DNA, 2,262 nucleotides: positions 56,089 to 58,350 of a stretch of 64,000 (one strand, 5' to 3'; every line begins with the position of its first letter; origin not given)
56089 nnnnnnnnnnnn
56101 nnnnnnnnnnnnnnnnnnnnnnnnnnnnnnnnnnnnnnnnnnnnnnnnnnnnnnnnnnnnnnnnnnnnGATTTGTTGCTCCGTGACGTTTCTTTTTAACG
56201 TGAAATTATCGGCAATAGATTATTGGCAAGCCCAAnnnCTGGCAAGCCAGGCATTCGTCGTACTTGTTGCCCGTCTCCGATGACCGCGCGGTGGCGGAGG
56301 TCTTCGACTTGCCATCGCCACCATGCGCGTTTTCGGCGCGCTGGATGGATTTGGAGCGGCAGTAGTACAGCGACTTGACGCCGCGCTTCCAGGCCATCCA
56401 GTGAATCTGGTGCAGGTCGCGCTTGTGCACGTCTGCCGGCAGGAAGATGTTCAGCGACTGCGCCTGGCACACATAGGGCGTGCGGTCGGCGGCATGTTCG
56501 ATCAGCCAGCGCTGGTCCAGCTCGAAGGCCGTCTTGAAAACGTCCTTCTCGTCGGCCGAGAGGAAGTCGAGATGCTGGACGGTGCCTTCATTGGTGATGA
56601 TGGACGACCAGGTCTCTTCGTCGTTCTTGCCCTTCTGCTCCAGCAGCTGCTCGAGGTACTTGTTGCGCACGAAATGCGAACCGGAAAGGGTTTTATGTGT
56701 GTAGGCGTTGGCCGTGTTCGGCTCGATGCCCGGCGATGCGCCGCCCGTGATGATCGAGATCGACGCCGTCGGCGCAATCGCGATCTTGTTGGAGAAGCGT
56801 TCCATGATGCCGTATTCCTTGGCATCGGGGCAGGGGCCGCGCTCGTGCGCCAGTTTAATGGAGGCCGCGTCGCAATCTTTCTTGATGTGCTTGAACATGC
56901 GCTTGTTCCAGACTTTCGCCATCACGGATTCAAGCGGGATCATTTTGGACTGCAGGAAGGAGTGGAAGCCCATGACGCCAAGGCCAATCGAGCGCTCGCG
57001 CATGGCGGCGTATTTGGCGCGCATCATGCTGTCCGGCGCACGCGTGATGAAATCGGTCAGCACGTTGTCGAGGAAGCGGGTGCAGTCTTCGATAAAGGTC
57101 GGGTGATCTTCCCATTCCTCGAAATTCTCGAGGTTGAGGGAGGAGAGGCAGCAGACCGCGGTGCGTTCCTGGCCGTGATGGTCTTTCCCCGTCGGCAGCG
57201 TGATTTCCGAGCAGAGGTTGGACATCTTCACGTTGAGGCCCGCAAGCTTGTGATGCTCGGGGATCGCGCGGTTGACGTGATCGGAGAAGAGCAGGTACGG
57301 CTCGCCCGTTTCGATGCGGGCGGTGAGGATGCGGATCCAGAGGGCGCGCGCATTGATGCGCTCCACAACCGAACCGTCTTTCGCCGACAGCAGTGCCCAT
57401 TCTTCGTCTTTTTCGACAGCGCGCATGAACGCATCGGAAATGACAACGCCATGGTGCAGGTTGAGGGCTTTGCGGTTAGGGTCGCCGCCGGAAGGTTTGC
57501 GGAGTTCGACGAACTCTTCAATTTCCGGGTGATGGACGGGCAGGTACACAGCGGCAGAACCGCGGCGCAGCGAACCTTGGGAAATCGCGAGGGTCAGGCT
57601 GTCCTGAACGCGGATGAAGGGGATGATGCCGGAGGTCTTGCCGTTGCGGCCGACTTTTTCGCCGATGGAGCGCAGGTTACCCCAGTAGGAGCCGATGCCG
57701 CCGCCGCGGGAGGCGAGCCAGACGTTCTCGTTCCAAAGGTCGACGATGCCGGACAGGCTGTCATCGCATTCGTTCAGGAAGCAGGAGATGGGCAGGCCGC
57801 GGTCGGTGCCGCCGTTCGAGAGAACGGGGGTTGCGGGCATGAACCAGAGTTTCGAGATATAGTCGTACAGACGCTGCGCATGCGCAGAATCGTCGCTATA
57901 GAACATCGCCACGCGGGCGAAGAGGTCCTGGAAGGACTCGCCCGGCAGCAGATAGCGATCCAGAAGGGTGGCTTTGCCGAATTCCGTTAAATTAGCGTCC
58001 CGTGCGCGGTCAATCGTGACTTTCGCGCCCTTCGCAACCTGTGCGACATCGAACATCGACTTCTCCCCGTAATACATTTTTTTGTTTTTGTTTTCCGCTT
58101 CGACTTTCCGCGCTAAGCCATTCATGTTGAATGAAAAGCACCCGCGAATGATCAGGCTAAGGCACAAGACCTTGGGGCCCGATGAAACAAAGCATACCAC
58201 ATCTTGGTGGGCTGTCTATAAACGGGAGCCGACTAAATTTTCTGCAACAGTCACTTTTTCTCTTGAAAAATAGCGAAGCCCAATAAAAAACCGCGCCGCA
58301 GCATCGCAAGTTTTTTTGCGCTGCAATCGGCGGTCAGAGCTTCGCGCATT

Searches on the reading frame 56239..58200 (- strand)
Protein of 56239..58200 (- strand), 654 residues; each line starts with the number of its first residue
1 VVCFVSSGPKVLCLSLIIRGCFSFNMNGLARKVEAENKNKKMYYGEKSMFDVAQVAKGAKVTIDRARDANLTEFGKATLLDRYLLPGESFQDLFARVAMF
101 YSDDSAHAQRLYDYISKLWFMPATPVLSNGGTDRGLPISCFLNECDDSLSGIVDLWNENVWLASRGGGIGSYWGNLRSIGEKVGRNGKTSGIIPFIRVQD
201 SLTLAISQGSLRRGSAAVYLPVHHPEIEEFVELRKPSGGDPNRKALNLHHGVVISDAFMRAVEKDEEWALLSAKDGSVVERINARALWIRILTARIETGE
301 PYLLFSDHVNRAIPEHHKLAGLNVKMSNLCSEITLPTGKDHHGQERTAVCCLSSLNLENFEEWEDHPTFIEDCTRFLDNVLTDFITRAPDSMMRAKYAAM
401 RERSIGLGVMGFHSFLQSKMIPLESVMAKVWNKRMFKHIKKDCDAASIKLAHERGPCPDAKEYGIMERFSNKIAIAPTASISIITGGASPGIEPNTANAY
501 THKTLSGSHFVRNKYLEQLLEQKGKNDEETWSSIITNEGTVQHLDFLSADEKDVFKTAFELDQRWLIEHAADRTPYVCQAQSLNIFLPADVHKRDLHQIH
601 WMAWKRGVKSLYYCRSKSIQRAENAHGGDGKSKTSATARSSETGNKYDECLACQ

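Call 3: search_protein_families(library=pfam, proteins=[window:56239-58200:-], max_evalue=1)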
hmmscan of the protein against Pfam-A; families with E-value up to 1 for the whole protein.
window:56239-58200:- (654 aa): 2 families
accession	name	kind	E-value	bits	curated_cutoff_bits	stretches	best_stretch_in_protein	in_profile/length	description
PF02867.20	Ribonuc_red_lgC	-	1.4e-117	393.9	23.9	2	139-459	2-338/523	Ribonucleotide reductase, barrel domain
PF00317.26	Ribonuc_red_lgN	-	1.2e-17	64.2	28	1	70-135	2-77/77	Ribonucleotide reductase, all-alpha domain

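Call 81: search_protein_families(library=ncbifam, proteins=[window:56239-58053:-], max_evalue=0.001)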
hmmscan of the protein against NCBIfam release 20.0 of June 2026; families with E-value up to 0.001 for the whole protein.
window:56239-58053:- (605 aa): 20 families
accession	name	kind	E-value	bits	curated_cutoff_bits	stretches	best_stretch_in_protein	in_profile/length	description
NF006577.0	PRK09102.1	equivalog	0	1030.3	620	1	6-605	9-604/604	ribonucleoside-diphosphate reductase subunit alpha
TIGR02506.1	NrdE_NrdA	equivalog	6.1e-153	510.5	341.05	3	26-227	3-218/616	ribonucleoside-diphosphate reductase subunit alpha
TIGR02510.1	NrdE-prime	equivalog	8.3e-127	424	602.25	1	26-574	22-548/560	ribonucleoside-diphosphate reductase subunit alpha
NF005544.0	PRK07207.1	equivalog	2.6e-104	349.9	965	3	13-226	287-509/965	ribonucleoside-diphosphate reductase subunit alpha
TIGR02504.1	NrdJ_Z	equivalog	1.4e-83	281.5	399.95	2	42-409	23-405/606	adenosylcobalamin-dependent ribonucleoside-diphosphate reductase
NF006279.0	PRK08447.1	equivalog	4.4e-80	270.1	1082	4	13-226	128-351/789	ribonucleoside-diphosphate reductase subunit alpha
NF006417.0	PRK08665.1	equivalog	2.9e-79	267.2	961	1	54-573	60-571/759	vitamin B12-dependent ribonucleotide reductase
NF009029.0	PRK12365.1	equivalog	2.2e-75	254.4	1350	3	13-226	369-592/1046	ribonucleoside-diphosphate reductase subunit alpha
NF006665.0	PRK09209.1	equivalog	1.3e-71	242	1057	3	10-223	144-369/761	ribonucleoside-diphosphate reductase subunit alpha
NF005101.0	PRK06539.1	equivalog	4.1e-70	236.8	988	3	13-223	139-359/822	ribonucleoside-diphosphate reductase subunit alpha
NF005010.0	PRK06406.1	subfamily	8.5e-67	226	1125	1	54-572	215-724/771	vitamin B12-dependent ribonucleotide reductase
NF005483.0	PRK07088.1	equivalog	6.2e-65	219.7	1214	3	14-224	150-372/764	ribonucleoside-diphosphate reductase subunit alpha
TIGR04170.1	RNR_1b_NrdE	exception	2.9e-61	207.6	750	3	39-224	110-297/698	class 1b ribonucleoside-diphosphate reductase subunit alpha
NF009028.0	PRK12364.1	equivalog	6.9e-61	206.3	1377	3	14-226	228-453/842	ribonucleoside-diphosphate reductase subunit alpha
NF005122.0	PRK06556.1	equivalog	2.4e-44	151.4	859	3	68-185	137-256/960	vitamin B12-dependent ribonucleotide reductase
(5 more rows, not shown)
